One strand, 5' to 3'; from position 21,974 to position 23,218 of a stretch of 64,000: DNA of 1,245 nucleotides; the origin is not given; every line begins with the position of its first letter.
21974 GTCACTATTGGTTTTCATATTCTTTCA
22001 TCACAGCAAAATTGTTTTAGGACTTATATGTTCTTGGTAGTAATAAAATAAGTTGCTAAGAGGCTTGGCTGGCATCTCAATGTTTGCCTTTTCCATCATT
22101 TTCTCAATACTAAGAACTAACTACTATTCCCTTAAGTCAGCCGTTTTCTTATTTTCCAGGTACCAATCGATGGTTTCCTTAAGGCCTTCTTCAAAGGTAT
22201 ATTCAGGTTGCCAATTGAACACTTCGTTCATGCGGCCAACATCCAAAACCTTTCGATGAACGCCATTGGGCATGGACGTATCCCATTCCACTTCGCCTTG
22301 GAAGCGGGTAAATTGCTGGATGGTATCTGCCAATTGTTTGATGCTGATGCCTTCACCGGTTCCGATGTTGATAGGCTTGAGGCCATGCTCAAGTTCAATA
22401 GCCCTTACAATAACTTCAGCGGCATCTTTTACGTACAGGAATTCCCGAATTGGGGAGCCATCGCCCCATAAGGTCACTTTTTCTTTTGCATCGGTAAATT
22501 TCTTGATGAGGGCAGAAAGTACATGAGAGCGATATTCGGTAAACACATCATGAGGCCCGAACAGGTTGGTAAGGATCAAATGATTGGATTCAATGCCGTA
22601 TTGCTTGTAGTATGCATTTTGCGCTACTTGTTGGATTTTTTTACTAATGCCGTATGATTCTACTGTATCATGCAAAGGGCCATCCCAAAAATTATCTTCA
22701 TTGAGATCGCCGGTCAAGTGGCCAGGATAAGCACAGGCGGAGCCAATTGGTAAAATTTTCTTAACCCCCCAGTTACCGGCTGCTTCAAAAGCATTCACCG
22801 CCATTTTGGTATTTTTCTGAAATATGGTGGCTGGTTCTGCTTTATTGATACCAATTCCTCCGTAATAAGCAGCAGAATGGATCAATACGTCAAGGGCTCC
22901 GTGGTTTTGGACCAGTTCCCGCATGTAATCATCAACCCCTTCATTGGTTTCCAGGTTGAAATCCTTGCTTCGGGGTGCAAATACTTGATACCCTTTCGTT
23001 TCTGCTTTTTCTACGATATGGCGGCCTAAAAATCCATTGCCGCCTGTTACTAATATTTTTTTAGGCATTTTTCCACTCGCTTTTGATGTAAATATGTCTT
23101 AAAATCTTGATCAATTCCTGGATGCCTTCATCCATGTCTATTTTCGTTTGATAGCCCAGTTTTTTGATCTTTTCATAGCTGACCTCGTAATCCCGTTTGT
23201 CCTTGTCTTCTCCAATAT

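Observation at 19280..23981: Extended operon: two sugar-nucleotide SDRs, DprE1/E2-like pair and a small multi-TM protein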

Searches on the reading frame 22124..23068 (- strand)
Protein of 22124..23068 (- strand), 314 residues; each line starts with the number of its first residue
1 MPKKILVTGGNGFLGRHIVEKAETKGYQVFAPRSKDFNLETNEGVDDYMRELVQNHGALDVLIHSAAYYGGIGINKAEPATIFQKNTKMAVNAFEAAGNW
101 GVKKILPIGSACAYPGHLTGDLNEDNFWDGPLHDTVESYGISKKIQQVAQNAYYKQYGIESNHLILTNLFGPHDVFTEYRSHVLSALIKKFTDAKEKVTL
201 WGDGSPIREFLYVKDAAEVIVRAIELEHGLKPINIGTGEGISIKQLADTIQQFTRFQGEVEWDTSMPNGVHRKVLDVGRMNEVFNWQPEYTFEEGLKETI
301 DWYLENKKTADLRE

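Call 3: search_protein_families(library=pfam, proteins=[window:22124-23068:-], max_evalue=0.01)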
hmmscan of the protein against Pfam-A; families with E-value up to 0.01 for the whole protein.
window:22124-23068:- (314 aa): 7 families
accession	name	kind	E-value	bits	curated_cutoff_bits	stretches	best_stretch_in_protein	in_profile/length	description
PF01370.27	Epimerase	-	1.3e-44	152.9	20.9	1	5-236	1-240/240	NAD dependent epimerase/dehydratase family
PF16363.11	GDP_Man_Dehyd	-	2.3e-21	77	27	1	6-299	1-332/332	GDP-mannose 4,6 dehydratase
PF04321.23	RmlD_sub_bind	-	4.1e-08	33.1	27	1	4-69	2-62/287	RmlD substrate binding domain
PF01073.25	3Beta_HSD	-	3.5e-05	23.4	22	1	6-224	1-229/280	3-beta hydroxysteroid dehydrogenase/isomerase family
PF00106.31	adh_short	-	7e-05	22.8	26.6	0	37-86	56-104/195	short chain dehydrogenase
PF02719.21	Polysacc_synt_2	-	0.00028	20.6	20.2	0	183-257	178-250/293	Polysaccharide biosynthesis protein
PF13460.12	NAD_binding_10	-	0.0022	18.3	27.2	0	9-124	1-114/184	NAD(P)H-binding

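Call 4: search_protein_families(library=ncbifam, proteins=[window:22124-23068:-], max_evalue=0.01)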
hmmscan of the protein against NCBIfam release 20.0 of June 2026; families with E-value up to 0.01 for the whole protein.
window:22124-23068:- (314 aa): 21 families
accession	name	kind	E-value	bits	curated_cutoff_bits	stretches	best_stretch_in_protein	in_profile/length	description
NF047922.1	GDPFucSynFcl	equivalog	4.9e-69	233.1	500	1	3-309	3-307/308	GDP-L-fucose synthase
TIGR01181.1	dTDP_gluc_dehyt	equivalog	9.5e-23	80.8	365.1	1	120-308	130-316/321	dTDP-glucose 4,6-dehydratase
TIGR01179.1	galE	equivalog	1.1e-19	70.5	262.3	1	4-308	1-330/332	UDP-glucose 4-epimerase GalE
TIGR04180.1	EDH_00030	hypoth_equivalog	3.6e-18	65.6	475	1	5-290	1-296/297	NAD-dependent 4,6-dehydratase LegB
TIGR02197.1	heptose_epim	equivalog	3.1e-16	59.4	274.6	1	5-305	1-315/316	ADP-glyceromanno-heptose 6-epimerase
NF007490.0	PRK10084.1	subfamily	9.7e-16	57.7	649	1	138-309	166-340/361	dTDP-glucose 4,6-dehydratase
NF007582.0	PRK10217.1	equivalog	3.1e-11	43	698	1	124-307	145-335/355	dTDP-glucose 4,6-dehydratase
NF011728.1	PRK15181.1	equivalog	3.1e-09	36.3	760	1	59-309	91-343/348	Vi polysaccharide biosynthesis UDP-N-acetylglucosaminuronic acid C-4 epimerase TviC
NF008872.0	PRK11908.1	equivalog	7.1e-09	35.1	294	1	124-308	134-340/349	bifunctional UDP-4-keto-pentose/UDP-xylose synthase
TIGR03466.1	HpnA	hypoth_equivalog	1.2e-08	34.3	367.65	1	4-144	2-146/327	hopanoid-associated sugar epimerase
NF008360.0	PRK11150.1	equivalog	7.3e-08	32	452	1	5-261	2-260/310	ADP-glyceromanno-heptose 6-epimerase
TIGR01214.1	rmlD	equivalog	1.3e-06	27.7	224.05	1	4-100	1-91/285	dTDP-4-dehydrorhamnose reductase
NF042422.1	oxyalk_red_OleD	equivalog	2.1e-05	24.1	580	1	4-104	2-104/329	2-alkyl-3-oxoalkanoate reductase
TIGR01777.1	yfcH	hypoth_equivalog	2.2e-05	24.2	207.35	1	5-66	1-65/292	TIGR01777 family oxidoreductase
NF007956.0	PRK10675.1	subfamily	0.00013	21.3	394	0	203-303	226-329/338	UDP-glucose 4-epimerase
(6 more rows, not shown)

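Call 21: search_solved_structures(query=window:22124-23068:-, max_evalue=1e-10, show_alignments=1)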
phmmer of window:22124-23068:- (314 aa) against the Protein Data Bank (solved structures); distinct sequences matched with E-value up to 1e-10: 53.
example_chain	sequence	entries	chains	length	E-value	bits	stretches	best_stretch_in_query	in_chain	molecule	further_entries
7ll6_A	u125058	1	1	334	1.2e-52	182.5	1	3-305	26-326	GDP-L-fucose synthase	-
8du0_A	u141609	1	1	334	1.6e-52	182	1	3-305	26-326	GDP-L-fucose synthase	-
1e6u_A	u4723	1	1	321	1e-47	166.2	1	3-307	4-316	GDP-FUCOSE SYNTHETASE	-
1bsv_A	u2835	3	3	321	1.5e-47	165.7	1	3-307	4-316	PROTEIN (GDP-FUCOSE SYNTHETASE) | GDP-FUCOSE SYNTHETASE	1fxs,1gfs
1bws_A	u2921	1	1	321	2.9e-47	164.8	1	3-307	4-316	PROTEIN (GDP-4-KETO-6-DEOXY-D-MANNOSE EPIMERASE/REDUCTASE)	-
1e7s_A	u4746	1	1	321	3.5e-47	164.5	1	3-307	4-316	GDP-FUCOSE SYNTHETASE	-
1e7q_A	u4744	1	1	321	3.6e-47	164.5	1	3-307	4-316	GDP-FUCOSE SYNTHETASE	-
1e7r_A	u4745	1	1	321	2.4e-46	161.7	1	3-307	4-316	GDP-FUCOSE SYNTHETASE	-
4e5y_A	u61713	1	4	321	3.3e-39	138.3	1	4-309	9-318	GDP-L-fucose synthase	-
4b8w_A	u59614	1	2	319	3.3e-39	138.3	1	4-309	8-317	GDP-L-FUCOSE SYNTHASE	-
4b8z_A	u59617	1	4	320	3.3e-39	138.3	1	4-309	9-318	GDP-L-FUCOSE SYNTHASE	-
4bkp_A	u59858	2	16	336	3.6e-39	138.2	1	4-309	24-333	GDP-L-FUCOSE SYNTHASE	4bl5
6aqy_A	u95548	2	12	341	1.5e-36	129.6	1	5-310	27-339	gdp-l-fucose synthetase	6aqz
7anh_A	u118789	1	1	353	2.6e-29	105.8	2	187-307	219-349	GDP-L-fucose synthase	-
2c59_A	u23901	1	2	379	9.9e-29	103.9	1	4-306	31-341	GDP-MANNOSE-3', 5'-EPIMERASE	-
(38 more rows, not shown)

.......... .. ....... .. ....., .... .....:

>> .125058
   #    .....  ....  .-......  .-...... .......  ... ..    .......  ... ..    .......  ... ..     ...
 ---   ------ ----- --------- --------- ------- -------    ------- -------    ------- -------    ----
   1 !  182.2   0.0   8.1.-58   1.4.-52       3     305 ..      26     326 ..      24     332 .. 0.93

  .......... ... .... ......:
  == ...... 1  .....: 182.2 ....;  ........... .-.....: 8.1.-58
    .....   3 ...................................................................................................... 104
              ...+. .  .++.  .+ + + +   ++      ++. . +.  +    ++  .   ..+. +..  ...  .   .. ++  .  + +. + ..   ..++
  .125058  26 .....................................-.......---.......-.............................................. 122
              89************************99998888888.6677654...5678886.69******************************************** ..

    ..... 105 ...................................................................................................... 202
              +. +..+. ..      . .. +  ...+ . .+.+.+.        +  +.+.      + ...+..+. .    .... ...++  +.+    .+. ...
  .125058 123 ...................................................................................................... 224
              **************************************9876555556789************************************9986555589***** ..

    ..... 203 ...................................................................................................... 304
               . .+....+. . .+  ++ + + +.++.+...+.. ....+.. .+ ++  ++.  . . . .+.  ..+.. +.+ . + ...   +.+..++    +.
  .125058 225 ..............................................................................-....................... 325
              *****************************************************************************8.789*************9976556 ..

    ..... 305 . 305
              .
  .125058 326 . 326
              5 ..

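Call 59: search_solved_structures(query=window:22124-23068:-, max_evalue=1e-40, show_alignments=3)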
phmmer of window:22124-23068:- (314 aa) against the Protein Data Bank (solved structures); distinct sequences matched with E-value up to 1e-40: 8.
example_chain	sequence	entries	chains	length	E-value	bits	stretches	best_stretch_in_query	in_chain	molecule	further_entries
7ll6_A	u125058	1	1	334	1.2e-52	182.5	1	3-305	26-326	GDP-L-fucose synthase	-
8du0_A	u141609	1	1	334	1.6e-52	182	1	3-305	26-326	GDP-L-fucose synthase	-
1e6u_A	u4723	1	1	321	1e-47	166.2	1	3-307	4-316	GDP-FUCOSE SYNTHETASE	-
1bsv_A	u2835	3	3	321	1.5e-47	165.7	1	3-307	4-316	PROTEIN (GDP-FUCOSE SYNTHETASE) | GDP-FUCOSE SYNTHETASE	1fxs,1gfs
1bws_A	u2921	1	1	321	2.9e-47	164.8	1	3-307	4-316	PROTEIN (GDP-4-KETO-6-DEOXY-D-MANNOSE EPIMERASE/REDUCTASE)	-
1e7s_A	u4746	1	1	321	3.5e-47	164.5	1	3-307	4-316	GDP-FUCOSE SYNTHETASE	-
1e7q_A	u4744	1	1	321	3.6e-47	164.5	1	3-307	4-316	GDP-FUCOSE SYNTHETASE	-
1e7r_A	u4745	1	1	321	2.4e-46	161.7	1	3-307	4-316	GDP-FUCOSE SYNTHETASE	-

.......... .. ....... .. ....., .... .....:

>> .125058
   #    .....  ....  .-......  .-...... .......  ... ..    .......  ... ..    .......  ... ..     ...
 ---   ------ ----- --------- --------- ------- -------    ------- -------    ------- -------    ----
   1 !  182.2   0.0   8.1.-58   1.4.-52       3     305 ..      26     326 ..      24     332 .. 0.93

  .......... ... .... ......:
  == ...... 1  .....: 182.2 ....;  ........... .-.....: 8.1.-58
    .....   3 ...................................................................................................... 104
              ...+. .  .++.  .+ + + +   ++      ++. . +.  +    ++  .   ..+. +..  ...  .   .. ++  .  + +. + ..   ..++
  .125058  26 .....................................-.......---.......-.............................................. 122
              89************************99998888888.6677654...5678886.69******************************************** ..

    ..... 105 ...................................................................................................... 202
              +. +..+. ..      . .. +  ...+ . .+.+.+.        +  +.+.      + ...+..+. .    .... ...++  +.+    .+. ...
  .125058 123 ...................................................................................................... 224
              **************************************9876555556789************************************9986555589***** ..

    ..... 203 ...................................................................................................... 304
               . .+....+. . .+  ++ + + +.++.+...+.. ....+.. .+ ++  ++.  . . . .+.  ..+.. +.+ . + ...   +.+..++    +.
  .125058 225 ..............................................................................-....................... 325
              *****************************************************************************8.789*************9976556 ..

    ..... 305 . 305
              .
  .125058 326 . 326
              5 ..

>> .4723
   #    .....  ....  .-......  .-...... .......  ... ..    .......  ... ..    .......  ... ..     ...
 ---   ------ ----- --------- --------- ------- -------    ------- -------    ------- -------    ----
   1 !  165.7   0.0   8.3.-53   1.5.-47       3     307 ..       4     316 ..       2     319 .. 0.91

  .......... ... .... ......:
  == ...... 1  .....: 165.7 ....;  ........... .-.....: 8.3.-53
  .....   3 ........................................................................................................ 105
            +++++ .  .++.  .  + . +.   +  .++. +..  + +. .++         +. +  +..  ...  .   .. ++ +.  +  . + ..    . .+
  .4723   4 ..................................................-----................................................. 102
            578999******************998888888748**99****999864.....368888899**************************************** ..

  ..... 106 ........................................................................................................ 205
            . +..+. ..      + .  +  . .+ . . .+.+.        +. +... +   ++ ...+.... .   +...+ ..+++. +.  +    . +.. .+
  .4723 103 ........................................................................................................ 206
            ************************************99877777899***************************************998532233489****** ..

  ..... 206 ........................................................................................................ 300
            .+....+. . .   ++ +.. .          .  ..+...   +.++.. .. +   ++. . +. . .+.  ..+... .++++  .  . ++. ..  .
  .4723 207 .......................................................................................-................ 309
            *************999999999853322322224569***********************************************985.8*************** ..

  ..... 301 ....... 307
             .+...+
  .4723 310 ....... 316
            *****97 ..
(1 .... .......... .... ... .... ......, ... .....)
